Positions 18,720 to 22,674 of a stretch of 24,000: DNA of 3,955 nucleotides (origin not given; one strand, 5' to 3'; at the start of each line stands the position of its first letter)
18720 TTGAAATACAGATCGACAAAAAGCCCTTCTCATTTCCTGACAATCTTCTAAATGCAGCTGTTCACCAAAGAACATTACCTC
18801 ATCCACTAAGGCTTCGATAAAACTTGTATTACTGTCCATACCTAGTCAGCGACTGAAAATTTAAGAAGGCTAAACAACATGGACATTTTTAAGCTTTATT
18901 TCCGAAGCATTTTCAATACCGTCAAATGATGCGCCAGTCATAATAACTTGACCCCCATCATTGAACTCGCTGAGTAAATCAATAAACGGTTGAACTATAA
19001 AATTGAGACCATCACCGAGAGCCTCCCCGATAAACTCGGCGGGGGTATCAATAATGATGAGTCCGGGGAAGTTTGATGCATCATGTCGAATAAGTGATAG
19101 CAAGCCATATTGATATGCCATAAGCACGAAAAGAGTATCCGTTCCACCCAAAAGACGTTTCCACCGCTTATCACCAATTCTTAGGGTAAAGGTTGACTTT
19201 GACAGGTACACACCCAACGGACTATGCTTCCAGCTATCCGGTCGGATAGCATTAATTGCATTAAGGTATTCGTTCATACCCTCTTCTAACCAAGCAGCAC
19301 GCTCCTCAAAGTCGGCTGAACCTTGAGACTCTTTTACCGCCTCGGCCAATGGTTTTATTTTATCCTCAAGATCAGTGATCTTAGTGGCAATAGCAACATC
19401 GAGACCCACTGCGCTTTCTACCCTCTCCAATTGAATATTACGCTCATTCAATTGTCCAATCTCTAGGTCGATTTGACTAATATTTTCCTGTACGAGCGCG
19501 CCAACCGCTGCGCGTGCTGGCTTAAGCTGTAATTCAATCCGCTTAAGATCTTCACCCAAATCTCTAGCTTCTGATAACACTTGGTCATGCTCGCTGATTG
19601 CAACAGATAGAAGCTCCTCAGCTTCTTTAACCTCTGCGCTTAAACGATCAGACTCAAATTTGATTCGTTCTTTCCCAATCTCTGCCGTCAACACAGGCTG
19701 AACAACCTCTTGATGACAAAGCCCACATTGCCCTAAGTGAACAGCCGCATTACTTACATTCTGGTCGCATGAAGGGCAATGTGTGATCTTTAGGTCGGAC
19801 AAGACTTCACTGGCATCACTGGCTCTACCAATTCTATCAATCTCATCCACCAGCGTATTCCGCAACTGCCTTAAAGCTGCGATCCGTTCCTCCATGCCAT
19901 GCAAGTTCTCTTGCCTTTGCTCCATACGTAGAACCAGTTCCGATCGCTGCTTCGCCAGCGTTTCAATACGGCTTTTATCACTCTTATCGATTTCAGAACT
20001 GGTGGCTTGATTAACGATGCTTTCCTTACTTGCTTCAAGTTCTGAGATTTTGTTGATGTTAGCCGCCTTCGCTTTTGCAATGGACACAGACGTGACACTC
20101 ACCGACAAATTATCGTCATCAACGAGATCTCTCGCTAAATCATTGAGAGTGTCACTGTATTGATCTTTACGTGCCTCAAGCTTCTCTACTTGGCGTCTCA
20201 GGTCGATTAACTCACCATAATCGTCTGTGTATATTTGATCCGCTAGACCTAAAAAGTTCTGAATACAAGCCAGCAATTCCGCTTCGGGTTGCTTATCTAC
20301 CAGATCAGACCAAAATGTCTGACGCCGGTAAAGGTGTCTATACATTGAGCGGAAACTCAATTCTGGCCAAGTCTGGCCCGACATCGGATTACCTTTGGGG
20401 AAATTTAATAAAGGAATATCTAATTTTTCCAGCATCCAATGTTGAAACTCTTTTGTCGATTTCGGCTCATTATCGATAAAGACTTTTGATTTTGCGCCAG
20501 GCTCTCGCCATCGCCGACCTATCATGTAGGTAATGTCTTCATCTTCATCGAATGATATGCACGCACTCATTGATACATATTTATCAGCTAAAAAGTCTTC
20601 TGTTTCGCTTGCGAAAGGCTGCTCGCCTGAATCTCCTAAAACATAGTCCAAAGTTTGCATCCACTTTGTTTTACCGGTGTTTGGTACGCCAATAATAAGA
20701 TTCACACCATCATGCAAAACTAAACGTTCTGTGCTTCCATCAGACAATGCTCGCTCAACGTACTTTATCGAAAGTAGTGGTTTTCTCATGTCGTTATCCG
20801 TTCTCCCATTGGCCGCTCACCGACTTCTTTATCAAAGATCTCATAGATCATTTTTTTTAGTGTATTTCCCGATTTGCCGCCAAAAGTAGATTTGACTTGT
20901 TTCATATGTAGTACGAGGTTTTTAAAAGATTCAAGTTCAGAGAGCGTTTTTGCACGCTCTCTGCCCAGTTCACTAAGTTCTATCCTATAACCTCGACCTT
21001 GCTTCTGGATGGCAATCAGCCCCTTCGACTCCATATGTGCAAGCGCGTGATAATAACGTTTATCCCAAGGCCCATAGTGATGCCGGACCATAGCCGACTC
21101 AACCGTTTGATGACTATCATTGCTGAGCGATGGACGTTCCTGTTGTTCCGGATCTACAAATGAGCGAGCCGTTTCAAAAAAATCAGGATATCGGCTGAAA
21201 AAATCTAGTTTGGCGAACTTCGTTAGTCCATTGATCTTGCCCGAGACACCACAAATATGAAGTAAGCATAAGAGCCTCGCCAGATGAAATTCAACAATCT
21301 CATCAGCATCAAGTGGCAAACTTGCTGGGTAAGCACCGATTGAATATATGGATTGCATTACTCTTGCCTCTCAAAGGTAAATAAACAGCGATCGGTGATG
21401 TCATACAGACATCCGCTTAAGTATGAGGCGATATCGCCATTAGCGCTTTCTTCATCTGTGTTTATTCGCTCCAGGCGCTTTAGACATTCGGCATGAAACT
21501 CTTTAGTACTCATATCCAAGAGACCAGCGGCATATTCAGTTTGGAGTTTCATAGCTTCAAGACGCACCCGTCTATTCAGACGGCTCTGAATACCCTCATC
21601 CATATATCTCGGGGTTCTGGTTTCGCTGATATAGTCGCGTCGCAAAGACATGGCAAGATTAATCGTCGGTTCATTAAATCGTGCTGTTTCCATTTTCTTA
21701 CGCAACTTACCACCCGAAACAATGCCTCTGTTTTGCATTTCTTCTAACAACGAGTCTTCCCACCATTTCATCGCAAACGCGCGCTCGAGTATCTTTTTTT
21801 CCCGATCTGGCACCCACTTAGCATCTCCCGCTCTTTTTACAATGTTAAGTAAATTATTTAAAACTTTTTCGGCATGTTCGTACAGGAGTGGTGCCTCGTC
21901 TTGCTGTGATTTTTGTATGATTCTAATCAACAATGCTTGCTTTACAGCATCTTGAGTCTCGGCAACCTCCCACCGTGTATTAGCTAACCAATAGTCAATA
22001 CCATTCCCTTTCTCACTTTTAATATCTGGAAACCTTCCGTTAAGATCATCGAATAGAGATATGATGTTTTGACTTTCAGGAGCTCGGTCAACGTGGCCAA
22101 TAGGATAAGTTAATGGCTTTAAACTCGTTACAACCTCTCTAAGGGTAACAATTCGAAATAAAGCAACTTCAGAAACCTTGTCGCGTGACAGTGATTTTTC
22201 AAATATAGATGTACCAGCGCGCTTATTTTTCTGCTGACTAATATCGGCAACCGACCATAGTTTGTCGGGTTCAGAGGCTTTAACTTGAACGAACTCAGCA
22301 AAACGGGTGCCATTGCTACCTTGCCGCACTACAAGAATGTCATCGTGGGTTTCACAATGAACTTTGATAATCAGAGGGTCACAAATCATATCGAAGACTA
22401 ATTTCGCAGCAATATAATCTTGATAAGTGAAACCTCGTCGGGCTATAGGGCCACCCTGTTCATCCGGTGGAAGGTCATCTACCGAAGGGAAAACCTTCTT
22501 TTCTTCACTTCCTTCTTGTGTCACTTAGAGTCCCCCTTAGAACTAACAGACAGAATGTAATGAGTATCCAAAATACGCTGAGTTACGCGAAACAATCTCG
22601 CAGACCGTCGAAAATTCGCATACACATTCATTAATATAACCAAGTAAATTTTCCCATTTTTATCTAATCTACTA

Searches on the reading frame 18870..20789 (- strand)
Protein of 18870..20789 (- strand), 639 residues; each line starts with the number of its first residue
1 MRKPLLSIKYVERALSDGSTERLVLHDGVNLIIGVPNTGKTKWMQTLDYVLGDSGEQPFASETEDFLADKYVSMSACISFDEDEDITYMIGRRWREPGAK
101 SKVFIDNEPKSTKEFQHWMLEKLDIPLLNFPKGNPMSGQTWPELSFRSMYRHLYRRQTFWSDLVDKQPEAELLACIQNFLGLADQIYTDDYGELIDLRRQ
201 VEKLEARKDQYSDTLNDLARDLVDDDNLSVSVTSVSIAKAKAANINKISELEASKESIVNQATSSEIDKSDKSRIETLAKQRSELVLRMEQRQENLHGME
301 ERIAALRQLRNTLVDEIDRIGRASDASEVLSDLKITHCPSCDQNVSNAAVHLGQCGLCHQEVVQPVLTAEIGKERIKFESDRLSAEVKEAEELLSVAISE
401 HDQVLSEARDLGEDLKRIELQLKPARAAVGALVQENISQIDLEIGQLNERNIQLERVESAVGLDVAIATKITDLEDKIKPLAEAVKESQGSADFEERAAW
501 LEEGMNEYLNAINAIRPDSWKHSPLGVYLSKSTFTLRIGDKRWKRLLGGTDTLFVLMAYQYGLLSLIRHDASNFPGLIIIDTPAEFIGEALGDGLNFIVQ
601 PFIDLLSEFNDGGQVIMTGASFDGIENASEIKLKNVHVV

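Call 17: search_protein_families(library=padloc, proteins=[window:18870-20789:-], max_evalue=0.001)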
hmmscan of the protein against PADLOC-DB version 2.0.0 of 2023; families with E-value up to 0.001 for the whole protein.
window:18870-20789:- (639 aa): 11 families
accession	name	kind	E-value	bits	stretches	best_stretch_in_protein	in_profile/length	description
PDLC03862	LmuB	-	1e-35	121.2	1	26-591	26-573/643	-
PDLC03859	LmuB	-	3.3e-33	113.7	1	17-618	12-582/611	-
PDLC03863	LmuB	-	2.7e-31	106.9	1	20-618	17-577/610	-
PDLC03864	LmuB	-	3.6e-16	56.8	1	238-487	266-512/657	-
PDLC03867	LmuB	-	1.6e-11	41.4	1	22-64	20-63/605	-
PDLC03860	LmuB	-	1.7e-09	34.7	1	254-584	218-489/565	-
PDLC03866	LmuB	-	7.8e-09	32.3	1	90-394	82-387/641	-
PDLC03865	LmuB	-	4.9e-07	26.3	1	200-489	389-658/1007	-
PDLC00262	LmuB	-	1.4e-06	25.5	1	387-583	337-523/588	AAA ATPase domain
PDLC00069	GajA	-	6.8e-05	19.5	1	23-68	19-62/687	AAA ATPase domain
PDLC02979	AriA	-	0.00028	18.8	0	23-186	19-87/373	-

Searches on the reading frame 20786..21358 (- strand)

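Call 17: search_protein_families(library=padloc, proteins=[window:20786-21358:-], max_evalue=0.001)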
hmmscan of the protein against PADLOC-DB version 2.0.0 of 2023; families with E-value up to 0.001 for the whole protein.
window:20786-21358:- (190 aa): 4 families
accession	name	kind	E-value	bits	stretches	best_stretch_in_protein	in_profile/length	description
PDLC03869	LmuC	-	4.7e-12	43.9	1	17-176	9-165/168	-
PDLC03872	LmuC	-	3.1e-11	41.2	1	42-174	43-187/220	-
PDLC03871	LmuC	-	9.5e-06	23.7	1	90-179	69-151/156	-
PDLC03875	LmuC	-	8.9e-05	20.5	1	103-178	71-145/149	-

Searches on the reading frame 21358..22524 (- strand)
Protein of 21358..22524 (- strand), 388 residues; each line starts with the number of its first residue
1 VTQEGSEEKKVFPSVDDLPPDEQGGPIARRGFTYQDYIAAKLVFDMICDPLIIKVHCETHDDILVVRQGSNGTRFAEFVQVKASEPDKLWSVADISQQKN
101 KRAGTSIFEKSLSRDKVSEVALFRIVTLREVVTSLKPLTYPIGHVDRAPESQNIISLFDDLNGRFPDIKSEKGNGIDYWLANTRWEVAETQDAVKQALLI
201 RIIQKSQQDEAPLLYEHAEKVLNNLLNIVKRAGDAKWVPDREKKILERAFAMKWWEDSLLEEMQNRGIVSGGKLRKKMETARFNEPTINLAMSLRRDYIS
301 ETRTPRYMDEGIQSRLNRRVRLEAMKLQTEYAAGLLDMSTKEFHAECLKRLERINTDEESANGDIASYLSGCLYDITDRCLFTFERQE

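Call 17: search_protein_families(library=padloc, proteins=[window:21358-22524:-], max_evalue=0.001)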
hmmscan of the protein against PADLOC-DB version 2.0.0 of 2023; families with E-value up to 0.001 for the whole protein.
window:21358-22524:- (388 aa): 10 families
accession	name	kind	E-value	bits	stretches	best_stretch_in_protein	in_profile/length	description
PDLC00198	HamA2|HamA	-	5.3e-59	198.3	1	20-261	12-250/542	DUF1837 domain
PDLC00173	HamA1|HamA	-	4.1e-58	195.3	1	19-263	6-246/539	DUF1837 domain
PDLC00153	HamA1|HamA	-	5.6e-40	135.7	1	21-260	4-244/541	DUF1837 domain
PDLC03849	LmuA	-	1.2e-12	46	1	17-114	9-107/370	-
PDLC03848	LmuA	-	7.4e-12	44.3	1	28-380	12-360/373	-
PDLC00243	LmuA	-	7.7e-11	40.1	1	18-110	10-98/361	DUF4297 domain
PDLC00242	LmuA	-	1.2e-06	25.8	1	17-103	6-92/388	DUF4297 domain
PDLC00247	LmuA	-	1.4e-06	25.7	1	23-105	12-93/376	DUF4297 domain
PDLC00260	LmuB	-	2.5e-06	24.7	1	19-102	8-91/388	DUF4297 domain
PDLC00241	LmuA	-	3.3e-06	25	1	22-119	4-91/314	DUF4297 domain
